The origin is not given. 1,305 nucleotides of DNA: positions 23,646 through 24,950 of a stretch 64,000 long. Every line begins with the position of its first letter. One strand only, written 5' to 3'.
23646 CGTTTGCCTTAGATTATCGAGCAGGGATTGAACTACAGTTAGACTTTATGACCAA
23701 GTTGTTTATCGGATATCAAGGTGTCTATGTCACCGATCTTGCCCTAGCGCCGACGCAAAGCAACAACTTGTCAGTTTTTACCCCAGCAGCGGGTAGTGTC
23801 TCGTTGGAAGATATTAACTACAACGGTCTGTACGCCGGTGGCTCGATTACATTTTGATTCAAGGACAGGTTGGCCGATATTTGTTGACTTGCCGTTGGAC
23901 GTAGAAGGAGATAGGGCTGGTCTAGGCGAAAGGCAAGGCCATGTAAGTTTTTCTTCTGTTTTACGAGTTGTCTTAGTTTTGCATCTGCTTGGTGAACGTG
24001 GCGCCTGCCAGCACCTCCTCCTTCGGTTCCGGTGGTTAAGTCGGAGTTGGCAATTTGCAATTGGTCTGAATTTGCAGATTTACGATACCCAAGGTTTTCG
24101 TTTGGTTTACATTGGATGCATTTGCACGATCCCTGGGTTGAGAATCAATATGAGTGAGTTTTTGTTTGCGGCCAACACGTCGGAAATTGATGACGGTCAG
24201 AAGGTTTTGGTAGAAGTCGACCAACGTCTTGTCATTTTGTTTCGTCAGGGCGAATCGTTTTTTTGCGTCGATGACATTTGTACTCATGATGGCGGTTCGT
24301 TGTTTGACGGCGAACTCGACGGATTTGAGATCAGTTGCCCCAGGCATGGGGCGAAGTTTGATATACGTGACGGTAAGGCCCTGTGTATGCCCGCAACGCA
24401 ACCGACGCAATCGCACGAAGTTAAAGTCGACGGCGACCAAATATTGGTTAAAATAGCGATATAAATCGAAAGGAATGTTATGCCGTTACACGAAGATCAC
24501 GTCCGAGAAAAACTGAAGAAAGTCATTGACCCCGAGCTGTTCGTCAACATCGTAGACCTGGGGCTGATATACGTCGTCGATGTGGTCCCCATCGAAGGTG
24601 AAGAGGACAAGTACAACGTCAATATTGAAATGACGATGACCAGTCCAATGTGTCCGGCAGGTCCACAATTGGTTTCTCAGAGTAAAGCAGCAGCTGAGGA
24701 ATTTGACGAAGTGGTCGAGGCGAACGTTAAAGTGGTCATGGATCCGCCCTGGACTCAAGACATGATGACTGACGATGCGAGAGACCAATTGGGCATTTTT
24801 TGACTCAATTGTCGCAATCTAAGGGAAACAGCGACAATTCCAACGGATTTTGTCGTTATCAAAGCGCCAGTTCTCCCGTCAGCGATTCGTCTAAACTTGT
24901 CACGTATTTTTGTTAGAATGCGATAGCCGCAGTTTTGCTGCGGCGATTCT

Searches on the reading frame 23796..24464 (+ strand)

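Call 51: search_protein_families(library=pfam, proteins=[window:23796-24464:+], max_evalue=0.001)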
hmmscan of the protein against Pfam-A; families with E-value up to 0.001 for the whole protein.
window:23796-24464:+ (222 aa): 3 families
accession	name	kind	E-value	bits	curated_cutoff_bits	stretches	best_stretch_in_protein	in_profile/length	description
PF00355.32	Rieske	-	1.8e-16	60.3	20.3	1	124-206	4-86/88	Rieske [2Fe-2S] domain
PF13806.12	Rieske_2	-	8.8e-07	29.3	27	1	126-219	6-104/104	Rieske-like [2Fe-2S] domain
PF22543.2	Rieske_4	-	1.5e-05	25.7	28.4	1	128-197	6-79/119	Soluble Rieske-type ferredoxin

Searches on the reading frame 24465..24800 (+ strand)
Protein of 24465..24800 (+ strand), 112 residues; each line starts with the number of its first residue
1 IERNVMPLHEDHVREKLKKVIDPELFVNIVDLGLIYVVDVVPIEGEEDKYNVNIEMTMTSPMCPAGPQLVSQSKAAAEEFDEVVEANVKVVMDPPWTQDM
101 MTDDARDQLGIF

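Call 51: search_protein_families(library=pfam, proteins=[window:24465-24800:+], max_evalue=0.001)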
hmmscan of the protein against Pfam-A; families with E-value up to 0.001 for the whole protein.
window:24465-24800:+ (112 aa): 1 family
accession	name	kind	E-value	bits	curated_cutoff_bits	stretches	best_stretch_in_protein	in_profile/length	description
PF01883.24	FeS_assembly_P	-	1.4e-13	51.4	23.5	1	10-88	1-73/73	Iron-sulfur cluster assembly protein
